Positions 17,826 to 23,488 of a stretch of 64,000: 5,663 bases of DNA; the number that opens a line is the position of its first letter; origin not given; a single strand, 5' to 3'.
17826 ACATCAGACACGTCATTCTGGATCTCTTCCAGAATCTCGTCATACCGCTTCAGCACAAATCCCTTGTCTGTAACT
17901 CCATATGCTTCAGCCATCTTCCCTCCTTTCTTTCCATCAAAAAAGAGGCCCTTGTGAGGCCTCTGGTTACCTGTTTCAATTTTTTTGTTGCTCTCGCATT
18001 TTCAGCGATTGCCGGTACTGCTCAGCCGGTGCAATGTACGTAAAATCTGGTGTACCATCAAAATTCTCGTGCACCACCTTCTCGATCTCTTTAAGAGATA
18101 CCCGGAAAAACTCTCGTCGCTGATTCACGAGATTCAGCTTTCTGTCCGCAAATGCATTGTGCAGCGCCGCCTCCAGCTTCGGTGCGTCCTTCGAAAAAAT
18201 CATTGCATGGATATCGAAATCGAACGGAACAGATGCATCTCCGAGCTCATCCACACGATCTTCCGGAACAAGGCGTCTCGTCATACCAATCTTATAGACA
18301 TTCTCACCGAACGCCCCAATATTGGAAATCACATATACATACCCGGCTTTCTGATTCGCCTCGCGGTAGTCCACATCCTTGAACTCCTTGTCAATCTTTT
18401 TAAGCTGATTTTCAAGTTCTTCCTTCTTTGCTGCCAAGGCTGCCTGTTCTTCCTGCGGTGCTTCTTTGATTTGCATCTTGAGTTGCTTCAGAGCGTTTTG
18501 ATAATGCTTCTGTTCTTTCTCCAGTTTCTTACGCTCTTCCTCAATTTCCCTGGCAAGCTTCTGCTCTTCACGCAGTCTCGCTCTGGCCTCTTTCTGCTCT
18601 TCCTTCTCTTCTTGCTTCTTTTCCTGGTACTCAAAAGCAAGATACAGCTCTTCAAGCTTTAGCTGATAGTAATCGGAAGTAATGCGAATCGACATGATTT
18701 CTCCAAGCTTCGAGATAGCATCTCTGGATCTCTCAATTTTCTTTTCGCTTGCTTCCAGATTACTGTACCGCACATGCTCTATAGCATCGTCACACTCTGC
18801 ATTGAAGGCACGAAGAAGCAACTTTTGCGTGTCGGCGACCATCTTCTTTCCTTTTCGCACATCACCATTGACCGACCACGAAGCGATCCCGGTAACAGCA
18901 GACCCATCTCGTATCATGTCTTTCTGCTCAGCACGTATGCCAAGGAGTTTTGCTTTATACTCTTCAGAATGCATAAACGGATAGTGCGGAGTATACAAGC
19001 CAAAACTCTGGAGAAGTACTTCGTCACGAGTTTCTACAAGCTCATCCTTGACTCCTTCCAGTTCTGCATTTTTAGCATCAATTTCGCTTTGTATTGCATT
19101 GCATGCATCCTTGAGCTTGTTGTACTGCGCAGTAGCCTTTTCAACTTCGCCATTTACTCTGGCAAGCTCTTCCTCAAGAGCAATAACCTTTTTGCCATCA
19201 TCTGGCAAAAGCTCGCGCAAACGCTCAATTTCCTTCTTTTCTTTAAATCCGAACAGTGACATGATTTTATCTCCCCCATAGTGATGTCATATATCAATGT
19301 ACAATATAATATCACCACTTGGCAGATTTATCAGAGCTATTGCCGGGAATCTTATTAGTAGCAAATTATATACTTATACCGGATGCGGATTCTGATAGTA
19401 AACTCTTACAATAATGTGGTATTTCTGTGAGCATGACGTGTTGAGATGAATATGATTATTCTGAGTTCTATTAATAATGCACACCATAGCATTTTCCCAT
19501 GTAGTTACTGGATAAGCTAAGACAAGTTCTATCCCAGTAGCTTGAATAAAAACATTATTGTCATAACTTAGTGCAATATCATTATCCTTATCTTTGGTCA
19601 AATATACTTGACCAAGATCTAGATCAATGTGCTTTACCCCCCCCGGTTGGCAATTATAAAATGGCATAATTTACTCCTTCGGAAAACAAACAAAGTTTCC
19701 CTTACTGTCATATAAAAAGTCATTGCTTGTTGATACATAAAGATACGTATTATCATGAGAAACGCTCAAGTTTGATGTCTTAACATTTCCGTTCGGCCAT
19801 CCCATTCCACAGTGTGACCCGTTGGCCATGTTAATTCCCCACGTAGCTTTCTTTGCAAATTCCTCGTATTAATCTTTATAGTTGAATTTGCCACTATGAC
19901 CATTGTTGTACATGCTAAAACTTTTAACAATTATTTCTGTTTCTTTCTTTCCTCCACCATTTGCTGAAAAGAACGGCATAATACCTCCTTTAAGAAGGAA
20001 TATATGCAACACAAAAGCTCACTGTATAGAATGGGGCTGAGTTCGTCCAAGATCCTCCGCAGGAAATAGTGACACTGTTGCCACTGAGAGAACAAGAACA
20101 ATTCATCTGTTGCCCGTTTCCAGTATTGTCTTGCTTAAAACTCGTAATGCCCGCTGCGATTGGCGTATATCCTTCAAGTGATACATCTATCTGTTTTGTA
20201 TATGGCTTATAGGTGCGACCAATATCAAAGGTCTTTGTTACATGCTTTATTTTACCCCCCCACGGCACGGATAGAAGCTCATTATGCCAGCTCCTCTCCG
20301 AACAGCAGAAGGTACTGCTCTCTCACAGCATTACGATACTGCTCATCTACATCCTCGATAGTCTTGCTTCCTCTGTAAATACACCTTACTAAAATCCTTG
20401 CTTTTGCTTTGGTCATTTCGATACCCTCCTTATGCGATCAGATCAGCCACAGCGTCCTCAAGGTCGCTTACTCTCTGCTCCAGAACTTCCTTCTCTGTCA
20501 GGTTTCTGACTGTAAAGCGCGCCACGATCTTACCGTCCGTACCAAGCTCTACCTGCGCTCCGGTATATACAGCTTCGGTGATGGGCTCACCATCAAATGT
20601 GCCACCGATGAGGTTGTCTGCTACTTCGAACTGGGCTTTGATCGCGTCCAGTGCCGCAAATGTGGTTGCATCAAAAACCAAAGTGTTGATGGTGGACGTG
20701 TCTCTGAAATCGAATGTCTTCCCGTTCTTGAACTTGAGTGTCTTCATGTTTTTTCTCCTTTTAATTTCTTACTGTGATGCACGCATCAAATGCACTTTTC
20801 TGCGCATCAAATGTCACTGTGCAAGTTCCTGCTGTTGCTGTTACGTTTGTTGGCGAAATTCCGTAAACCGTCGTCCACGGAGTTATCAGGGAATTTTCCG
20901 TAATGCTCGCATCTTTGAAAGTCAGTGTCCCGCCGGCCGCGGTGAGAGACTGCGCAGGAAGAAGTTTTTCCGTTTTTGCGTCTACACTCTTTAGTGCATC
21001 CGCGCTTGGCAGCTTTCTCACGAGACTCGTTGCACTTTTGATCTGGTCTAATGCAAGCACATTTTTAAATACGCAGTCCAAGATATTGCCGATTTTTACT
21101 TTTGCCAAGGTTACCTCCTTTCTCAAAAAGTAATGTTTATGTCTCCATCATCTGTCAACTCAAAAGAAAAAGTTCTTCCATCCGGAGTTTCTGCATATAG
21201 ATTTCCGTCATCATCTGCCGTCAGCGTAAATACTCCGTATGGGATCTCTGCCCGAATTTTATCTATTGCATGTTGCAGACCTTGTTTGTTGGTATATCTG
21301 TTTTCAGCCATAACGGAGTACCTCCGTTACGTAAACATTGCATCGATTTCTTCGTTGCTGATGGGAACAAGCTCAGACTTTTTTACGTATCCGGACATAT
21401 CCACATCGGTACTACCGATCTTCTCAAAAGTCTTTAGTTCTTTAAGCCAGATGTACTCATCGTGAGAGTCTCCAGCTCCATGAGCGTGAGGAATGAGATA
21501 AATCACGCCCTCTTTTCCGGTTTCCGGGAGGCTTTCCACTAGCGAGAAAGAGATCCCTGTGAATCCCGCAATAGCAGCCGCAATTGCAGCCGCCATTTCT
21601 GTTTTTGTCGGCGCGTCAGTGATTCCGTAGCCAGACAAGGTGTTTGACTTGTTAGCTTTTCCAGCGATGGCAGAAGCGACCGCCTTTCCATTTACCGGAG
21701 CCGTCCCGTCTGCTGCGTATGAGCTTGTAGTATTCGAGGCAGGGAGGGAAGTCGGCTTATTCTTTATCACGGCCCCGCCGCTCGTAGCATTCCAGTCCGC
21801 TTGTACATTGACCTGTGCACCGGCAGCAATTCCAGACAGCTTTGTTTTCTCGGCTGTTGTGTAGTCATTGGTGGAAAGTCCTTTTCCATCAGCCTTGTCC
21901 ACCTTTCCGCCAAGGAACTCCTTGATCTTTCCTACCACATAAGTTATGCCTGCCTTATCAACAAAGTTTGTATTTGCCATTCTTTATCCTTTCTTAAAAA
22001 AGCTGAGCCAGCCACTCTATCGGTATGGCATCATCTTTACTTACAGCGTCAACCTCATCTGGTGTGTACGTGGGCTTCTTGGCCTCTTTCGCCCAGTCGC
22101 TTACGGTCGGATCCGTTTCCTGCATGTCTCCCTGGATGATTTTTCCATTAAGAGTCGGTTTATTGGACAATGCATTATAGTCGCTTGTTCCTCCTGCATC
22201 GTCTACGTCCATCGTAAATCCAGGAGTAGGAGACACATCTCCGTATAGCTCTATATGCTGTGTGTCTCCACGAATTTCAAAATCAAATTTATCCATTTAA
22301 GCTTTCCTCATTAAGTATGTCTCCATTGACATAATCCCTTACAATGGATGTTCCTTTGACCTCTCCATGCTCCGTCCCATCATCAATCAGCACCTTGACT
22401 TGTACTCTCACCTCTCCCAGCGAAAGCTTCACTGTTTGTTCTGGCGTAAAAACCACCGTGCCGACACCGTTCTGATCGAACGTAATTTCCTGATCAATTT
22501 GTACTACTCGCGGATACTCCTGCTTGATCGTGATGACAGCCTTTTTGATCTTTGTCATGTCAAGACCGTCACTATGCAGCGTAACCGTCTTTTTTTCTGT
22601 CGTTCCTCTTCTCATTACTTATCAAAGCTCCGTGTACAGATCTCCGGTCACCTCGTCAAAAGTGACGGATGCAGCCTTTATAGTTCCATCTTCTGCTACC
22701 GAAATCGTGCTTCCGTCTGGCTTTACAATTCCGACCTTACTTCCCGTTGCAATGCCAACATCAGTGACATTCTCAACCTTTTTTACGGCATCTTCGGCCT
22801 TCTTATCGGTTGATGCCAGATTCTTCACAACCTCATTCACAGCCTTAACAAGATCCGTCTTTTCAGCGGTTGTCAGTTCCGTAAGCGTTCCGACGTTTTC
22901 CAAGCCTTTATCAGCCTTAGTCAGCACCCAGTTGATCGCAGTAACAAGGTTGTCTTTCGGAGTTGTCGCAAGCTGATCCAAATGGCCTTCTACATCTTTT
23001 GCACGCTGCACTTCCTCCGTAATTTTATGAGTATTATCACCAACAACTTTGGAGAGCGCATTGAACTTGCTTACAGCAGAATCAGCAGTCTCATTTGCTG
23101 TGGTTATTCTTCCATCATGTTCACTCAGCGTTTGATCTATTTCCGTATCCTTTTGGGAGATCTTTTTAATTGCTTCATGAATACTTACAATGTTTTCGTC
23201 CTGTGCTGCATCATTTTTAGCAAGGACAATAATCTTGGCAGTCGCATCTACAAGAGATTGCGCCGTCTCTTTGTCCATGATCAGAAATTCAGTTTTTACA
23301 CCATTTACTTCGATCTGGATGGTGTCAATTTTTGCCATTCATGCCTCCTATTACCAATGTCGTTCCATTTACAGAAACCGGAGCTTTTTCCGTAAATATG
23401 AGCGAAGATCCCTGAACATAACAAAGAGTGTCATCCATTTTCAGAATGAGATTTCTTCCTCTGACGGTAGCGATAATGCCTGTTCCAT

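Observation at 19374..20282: Three tightly coupled paralogous small cassettes after the fibre module: one with a G8 tract in frame, one with a G7 tract out of frame, one with an in-frame stop (possible phase variation)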

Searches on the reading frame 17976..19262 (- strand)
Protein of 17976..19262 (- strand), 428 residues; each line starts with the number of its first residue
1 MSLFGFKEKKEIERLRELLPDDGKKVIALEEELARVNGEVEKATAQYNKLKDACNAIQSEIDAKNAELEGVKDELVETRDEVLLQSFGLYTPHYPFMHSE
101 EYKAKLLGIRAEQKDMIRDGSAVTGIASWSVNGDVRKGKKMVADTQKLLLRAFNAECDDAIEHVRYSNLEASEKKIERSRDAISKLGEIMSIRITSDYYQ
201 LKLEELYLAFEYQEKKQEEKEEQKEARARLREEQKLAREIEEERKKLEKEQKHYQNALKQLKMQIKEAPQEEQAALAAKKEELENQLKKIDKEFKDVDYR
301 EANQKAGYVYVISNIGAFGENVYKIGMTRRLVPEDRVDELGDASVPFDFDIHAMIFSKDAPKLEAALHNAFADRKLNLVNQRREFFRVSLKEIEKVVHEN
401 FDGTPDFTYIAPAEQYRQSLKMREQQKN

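Call 6: search_protein_families(library=phrogs, proteins=[window:17976-19262:-], max_evalue=0.01)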
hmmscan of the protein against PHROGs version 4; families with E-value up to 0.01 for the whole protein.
window:17976-19262:- (428 aa): 8 families
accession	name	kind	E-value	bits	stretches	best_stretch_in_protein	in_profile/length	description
phrog_1847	-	unknown function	4e-155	518.3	1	27-427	70-470/474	-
phrog_8430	-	unknown function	3.5e-35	122.6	1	204-400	192-383/439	-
phrog_16524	-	unknown function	9.1e-18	65.7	1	304-400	22-113/215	-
phrog_36333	-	unknown function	1.7e-11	45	1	307-403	4-95/199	-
phrog_5032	-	unknown function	1.6e-09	38.7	1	298-400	65-167/178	-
phrog_15085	-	unknown function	0.0011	20.3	1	306-402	3-96/103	-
phrog_1538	-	tail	0.0022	17.8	1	32-297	231-464/811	tail length tape measure protein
phrog_4619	-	unknown function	0.0082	16.1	0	11-82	81-148/556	-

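Call 17: search_protein_families(library=pfam, proteins=[window:17976-19262:-], max_evalue=0.05)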
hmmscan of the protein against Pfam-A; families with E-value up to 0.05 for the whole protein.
window:17976-19262:- (428 aa): 7 families
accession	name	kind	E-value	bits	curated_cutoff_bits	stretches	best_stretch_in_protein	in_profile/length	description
PF13250.11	DUF4041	-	2.4e-23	82.2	27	1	147-202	1-56/56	Domain of unknown function (DUF4041)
PF13455.12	MUG113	-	8.2e-19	68.4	22.3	1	323-398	1-71/73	Meiotically up-regulated gene 113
PF10544.15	T5orf172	-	3.7e-18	66.3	20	1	307-398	1-98/101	T5orf172 domain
PF09762.14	CCDC93_CC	-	0.00053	19.6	30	1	204-304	103-196/429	CCDC93 coiled-coil domain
PF02601.20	Exonuc_VII_L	-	0.0029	17.6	35.9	1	182-313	152-284/315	Exonuclease VII, large subunit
PF14257.11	DUF4349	-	0.0043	16.9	27.7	1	9-53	98-144/213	Domain of unknown function (DUF4349)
PF17078.10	SHE3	-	0.0054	16.9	30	1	9-94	51-131/228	SWI5-dependent HO expression protein 3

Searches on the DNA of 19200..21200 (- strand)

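Call 7: search_dna_similar(query=window:19200-21200:-, collection=phages, mode=distant, max_rows=30)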
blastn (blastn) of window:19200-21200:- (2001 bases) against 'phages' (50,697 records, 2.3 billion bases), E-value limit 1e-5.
No match.

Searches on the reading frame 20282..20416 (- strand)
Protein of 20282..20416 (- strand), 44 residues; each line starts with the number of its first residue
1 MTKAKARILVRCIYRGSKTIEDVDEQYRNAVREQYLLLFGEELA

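Call 6: search_protein_families(library=phrogs, proteins=[window:20282-20416:-], max_evalue=0.01)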
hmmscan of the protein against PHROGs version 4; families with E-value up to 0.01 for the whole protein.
window:20282-20416:- (44 aa): 1 family
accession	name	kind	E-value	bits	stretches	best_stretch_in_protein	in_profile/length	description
phrog_7546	-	unknown function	0.00081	20.6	1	6-34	70-98/107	-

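Call 17: search_protein_families(library=pfam, proteins=[window:20282-20416:-], max_evalue=0.05)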
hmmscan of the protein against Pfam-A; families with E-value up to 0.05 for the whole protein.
window:20282-20416:- (44 aa): 0 families

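Call 71: search_protein_families(library=ncbifam, proteins=[window:20282-20416:-], max_evalue=1)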
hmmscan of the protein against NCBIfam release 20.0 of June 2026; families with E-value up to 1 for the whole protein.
window:20282-20416:- (44 aa): 1 family
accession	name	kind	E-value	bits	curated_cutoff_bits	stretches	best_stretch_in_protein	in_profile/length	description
NF040910.1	CD1375_fam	subfamily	0.00097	18.9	22.5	1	15-33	11-29/34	CD1375 family protein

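Call 72: search_protein_families(library=pfam, proteins=[window:20282-20416:-], max_evalue=10)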
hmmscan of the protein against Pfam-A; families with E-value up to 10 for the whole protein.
window:20282-20416:- (44 aa): 0 families

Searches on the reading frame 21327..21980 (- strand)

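Call 6: search_protein_families(library=phrogs, proteins=[window:21327-21980:-], max_evalue=0.01)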
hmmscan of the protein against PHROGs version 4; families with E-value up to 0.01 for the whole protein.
window:21327-21980:- (217 aa): 9 families
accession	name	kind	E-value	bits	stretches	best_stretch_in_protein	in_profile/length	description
phrog_24103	-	unknown function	2.7e-26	93.8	1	4-216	3-196/197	-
phrog_18608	-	unknown function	1.6e-08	35.2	1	16-56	197-237/416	-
phrog_10588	-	tail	8.4e-05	21.3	1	15-53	438-476/1459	tail protein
phrog_32680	-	tail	0.00034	20.2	1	8-53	78-121/548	tail fiber protein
phrog_24573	-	unknown function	0.002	17.3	1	107-139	598-630/780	-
phrog_16867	-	unknown function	0.0022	17.6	1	106-132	433-459/631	-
phrog_38190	-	unknown function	0.0026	18.2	0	99-149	103-153/351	-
phrog_6043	-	unknown function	0.0032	16.7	1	105-155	589-641/814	-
phrog_17134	-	unknown function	0.0048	16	1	27-55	646-674/739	-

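Call 18: search_protein_families(library=pfam, proteins=[window:21327-21980:-], max_evalue=0.05)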
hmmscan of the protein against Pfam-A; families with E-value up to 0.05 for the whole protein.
window:21327-21980:- (217 aa): 0 families

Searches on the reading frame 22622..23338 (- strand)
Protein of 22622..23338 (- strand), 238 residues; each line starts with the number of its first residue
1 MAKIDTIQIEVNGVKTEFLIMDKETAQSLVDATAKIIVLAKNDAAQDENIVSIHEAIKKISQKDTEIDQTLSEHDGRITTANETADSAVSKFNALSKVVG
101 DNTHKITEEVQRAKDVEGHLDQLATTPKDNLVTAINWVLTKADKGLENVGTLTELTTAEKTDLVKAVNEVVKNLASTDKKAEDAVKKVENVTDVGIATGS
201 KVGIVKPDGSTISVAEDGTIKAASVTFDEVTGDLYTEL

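Call 18: search_protein_families(library=pfam, proteins=[window:22622-23338:-], max_evalue=0.05)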
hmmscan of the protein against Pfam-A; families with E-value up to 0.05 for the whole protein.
window:22622-23338:- (238 aa): 8 families
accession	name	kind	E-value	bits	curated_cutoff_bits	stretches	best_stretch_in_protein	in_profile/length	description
PF19220.6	Rod_CreS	-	0.00066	19.3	100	1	23-123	65-165/359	Crescentin, rod domain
PF23831.1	DUF7201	-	0.0047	17.1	27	1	47-123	23-96/142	Coiled-coil region of unknown function (DUF7201)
PF02646.22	RmuC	-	0.013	15.1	26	0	32-106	210-281/291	RmuC family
PF05929.16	Phage_GPO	-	0.015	15.3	33.6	1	17-104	164-249/268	Phage capsid scaffolding protein (GPO) serine peptidase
PF14584.11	DUF4446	-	0.019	15.4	27.4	0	157-206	37-86/150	Protein of unknown function (DUF4446)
PF01496.24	V_ATPase_I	-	0.02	13.3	30.7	1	20-170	196-345/815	V-type ATPase 116kDa subunit family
PF04108.17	ATG17_like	-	0.026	14.4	43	1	52-189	120-242/355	Autophagy protein ATG17-like domain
PF01995.21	NRD1_2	-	0.028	14.1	25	1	155-229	11-88/238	NrpR regulatory domains NRD1 and 2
